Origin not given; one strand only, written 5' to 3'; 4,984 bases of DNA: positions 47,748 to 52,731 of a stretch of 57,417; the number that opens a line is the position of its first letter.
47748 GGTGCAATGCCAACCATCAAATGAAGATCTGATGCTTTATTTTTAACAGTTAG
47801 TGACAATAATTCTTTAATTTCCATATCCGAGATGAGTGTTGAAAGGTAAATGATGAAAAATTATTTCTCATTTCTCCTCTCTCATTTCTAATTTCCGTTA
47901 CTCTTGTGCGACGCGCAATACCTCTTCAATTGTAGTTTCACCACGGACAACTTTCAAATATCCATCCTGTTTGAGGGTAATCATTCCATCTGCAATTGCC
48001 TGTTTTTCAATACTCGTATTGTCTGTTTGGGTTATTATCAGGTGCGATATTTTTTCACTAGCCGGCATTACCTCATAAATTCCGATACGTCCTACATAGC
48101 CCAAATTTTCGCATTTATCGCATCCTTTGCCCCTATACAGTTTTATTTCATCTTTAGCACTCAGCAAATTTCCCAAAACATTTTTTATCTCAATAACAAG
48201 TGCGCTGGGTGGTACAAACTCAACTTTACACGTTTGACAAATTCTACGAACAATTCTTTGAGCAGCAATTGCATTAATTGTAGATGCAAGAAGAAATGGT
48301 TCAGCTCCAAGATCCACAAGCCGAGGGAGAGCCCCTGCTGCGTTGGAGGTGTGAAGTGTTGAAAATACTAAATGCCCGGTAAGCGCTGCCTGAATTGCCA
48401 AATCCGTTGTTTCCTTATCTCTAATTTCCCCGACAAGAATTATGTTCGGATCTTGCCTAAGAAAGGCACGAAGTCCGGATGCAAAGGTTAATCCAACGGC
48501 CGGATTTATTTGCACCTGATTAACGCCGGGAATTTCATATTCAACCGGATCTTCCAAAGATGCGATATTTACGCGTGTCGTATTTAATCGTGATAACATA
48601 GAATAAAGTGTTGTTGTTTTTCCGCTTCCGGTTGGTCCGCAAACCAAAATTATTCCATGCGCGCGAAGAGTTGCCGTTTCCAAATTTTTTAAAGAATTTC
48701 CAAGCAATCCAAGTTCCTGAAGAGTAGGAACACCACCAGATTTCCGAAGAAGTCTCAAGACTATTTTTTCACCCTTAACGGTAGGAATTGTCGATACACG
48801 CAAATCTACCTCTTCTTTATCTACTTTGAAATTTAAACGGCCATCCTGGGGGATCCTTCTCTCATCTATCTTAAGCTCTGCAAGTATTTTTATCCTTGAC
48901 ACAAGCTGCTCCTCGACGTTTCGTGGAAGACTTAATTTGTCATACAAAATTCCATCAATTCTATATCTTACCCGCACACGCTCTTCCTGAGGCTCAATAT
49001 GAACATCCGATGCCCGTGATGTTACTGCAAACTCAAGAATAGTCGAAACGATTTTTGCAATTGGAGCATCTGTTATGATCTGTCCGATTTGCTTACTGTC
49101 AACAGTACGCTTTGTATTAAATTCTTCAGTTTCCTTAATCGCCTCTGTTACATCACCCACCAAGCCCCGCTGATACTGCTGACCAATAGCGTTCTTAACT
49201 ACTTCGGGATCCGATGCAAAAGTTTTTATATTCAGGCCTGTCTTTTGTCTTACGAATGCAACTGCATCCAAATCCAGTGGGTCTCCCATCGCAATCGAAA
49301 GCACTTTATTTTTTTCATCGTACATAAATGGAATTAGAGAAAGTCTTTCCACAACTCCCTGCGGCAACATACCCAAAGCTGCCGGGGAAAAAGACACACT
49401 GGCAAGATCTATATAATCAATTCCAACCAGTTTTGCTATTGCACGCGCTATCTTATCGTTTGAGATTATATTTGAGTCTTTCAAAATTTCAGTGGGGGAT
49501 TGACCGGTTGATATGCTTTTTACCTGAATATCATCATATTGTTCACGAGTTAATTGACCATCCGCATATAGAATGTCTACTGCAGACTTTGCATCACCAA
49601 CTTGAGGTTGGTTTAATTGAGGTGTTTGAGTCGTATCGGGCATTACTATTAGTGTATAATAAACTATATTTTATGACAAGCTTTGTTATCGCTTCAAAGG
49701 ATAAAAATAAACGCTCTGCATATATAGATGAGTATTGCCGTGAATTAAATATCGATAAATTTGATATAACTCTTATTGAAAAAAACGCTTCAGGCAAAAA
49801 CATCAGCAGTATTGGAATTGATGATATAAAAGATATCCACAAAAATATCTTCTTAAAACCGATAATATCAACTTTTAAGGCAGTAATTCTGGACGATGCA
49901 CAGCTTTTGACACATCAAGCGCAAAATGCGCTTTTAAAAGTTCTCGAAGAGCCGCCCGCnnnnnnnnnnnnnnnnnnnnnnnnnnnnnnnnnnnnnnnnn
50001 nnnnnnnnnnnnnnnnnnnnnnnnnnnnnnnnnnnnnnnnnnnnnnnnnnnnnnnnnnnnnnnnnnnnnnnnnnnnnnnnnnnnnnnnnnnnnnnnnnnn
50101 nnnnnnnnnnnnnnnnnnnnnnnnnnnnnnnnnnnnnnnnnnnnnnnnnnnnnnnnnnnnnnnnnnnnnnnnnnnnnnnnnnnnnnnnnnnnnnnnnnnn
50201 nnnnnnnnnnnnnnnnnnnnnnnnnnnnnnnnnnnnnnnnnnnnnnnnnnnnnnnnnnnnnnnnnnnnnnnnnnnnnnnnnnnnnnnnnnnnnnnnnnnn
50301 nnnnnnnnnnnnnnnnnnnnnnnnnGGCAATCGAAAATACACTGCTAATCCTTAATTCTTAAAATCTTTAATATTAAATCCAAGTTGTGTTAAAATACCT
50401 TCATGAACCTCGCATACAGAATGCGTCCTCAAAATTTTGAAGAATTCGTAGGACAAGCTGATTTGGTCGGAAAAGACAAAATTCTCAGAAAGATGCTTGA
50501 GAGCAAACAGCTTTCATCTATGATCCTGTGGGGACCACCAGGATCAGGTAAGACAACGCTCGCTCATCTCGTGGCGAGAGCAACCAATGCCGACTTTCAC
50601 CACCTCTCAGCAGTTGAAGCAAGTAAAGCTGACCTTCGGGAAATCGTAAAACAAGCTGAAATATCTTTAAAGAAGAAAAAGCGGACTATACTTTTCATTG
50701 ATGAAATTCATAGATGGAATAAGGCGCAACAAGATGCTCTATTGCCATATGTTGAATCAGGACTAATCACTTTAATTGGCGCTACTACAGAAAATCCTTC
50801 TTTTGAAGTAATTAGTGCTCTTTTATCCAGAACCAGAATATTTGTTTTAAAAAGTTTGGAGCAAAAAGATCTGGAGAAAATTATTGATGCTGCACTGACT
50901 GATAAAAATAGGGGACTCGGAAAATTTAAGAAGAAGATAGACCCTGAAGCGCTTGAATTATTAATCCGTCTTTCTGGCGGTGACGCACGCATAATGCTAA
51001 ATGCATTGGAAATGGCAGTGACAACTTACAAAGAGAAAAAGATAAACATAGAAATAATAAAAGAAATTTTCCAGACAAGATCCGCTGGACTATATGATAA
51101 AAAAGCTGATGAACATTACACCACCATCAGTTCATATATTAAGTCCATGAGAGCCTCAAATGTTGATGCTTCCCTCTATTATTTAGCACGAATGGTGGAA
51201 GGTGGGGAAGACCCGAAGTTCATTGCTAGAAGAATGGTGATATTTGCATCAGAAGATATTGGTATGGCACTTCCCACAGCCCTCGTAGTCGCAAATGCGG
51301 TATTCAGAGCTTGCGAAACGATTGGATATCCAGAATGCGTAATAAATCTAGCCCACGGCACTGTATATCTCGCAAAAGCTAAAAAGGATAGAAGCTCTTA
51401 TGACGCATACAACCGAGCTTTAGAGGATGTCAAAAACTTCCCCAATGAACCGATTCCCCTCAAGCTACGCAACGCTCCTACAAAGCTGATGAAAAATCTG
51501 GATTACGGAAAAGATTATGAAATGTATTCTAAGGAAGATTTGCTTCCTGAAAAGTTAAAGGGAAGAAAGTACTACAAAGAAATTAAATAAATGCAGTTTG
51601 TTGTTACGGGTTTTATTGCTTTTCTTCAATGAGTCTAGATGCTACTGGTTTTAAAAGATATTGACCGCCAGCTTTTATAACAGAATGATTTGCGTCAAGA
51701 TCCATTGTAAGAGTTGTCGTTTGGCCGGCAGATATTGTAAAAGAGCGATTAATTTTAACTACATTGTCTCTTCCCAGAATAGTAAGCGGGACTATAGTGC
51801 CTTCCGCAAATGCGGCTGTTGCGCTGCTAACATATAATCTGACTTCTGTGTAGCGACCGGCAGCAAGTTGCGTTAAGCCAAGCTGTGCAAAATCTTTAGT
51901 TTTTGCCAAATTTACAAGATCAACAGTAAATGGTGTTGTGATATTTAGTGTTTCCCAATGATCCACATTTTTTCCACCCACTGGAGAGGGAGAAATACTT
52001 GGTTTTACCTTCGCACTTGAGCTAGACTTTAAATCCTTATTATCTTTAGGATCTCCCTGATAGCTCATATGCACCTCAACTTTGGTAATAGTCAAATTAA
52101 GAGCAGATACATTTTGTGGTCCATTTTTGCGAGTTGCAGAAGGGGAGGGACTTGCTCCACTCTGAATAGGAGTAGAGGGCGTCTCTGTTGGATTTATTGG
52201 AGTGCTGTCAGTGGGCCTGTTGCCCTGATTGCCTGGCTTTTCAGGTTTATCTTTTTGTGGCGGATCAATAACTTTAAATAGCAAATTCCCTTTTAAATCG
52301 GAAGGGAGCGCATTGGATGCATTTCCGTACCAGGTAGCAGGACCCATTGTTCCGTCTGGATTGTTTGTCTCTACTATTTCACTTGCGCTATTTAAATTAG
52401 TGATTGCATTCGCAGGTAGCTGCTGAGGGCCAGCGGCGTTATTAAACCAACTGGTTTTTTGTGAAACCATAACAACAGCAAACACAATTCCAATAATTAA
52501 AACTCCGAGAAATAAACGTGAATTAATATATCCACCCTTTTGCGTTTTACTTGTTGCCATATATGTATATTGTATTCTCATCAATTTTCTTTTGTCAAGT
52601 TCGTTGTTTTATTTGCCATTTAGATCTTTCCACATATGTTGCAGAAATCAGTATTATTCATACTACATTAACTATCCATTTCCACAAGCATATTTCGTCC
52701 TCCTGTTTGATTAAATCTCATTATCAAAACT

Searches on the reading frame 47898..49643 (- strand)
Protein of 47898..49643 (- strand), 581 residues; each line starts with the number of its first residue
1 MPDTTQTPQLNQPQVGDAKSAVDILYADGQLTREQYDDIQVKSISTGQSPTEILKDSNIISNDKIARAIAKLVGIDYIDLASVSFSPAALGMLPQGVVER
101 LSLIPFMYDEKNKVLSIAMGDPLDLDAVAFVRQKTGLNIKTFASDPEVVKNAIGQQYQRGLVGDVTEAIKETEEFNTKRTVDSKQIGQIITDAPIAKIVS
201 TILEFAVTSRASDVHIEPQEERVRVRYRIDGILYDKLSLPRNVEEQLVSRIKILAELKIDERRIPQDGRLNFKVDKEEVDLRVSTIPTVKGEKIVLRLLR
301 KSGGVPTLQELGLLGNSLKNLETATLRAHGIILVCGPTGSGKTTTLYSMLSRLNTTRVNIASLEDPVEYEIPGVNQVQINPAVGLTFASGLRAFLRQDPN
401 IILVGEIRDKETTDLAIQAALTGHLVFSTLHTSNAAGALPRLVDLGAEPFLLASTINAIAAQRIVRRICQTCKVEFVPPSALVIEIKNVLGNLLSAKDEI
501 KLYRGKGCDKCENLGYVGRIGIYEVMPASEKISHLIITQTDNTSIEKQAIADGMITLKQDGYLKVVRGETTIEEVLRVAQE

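Call 104: search_protein_families(library=pfam, proteins=[window:47898-49643:-], max_evalue=0.0001)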
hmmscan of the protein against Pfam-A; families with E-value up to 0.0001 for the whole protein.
window:47898-49643:- (581 aa): 2 families
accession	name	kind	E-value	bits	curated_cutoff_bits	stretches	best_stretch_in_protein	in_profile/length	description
PF00437.27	T2SSE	-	6.3e-129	430.3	24.9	1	192-577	5-370/370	Type II/IV secretion system protein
PF05157.20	MshEN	-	8.5e-10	38.9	23.1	1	74-160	2-87/90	MshEN domain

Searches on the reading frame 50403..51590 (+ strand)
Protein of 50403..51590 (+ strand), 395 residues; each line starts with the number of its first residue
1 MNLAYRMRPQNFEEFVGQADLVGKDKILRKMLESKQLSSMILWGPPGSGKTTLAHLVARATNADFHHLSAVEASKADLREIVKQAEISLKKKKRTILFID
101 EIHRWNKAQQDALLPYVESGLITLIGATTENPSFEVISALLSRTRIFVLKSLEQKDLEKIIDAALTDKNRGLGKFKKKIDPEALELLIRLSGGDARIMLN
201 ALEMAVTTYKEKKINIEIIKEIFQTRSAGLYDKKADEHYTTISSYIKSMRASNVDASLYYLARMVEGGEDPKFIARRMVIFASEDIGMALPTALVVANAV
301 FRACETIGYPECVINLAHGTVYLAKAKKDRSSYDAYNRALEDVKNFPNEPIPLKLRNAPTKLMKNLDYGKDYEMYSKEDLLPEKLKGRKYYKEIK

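Call 105: search_protein_families(library=pfam, proteins=[window:50403-51590:+], max_evalue=0.001)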
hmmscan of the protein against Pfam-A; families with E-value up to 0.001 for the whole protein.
window:50403-51590:+ (395 aa): 20 families
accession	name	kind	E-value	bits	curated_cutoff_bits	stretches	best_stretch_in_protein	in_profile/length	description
PF12002.13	MgsA_C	-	6.8e-51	172.9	27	1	252-392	2-149/167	MgsA AAA+ ATPase C terminal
PF16193.11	AAA_assoc_2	-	7e-23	81.1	34.3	1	176-250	4-81/81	AAA C-terminal domain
PF00004.35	AAA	-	3.7e-17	63.5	21.2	1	40-148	1-127/131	ATPase family associated with various cellular activities (AAA)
PF05496.18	RuvB_N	-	9.2e-17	61.7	27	1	7-125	1-116/159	Holliday junction DNA helicase RuvB P-loop domain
PF07728.20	AAA_5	-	6.7e-08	33.1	22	1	40-129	2-102/139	AAA domain (dynein-related subfamily)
PF13173.12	AAA_14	-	4.4e-07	30.4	27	1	40-152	5-123/129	AAA domain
PF13191.12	AAA_16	-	5.7e-07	30.6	32.6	0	32-63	16-50/167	AAA ATPase domain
PF00158.32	Sigma54_activat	-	3.6e-06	27.2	20.2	0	89-140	89-141/168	Sigma-54 interaction domain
PF05673.19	DUF815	-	5.1e-06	26.3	23.8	1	29-102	45-116/249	Protein of unknown function (DUF815)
PF07724.20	AAA_2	-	5.8e-06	26.9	27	1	36-123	2-105/166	AAA domain (Cdc48 subfamily)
PF13401.12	AAA_22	-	1.5e-05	25.7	27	0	38-67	6-38/130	AAA domain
PF20720.3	nSTAND3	-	2.7e-05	24.3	27.2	1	38-110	18-82/155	Novel STAND NTPase 3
PF01078.27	Mg_chelatase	-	2.7e-05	24.1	20.3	0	39-58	24-43/207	Magnesium chelatase, subunit ChlI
PF00931.28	NB-ARC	-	9.5e-05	22.2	23.5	1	24-80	5-64/248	NB-ARC domain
PF06068.19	TIP49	-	0.00016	21.4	23.8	1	13-90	24-101/347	TIP49 P-loop domain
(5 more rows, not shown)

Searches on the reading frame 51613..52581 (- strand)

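Call 105: search_protein_families(library=pfam, proteins=[window:51613-52581:-], max_evalue=0.001)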
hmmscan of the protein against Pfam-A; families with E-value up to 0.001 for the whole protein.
window:51613-52581:- (322 aa): 1 family
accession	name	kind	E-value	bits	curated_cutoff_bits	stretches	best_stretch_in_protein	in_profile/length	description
PF14321.11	DUF4382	-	6.1e-19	69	25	1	155-312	12-136/136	Domain of unknown function (DUF4382)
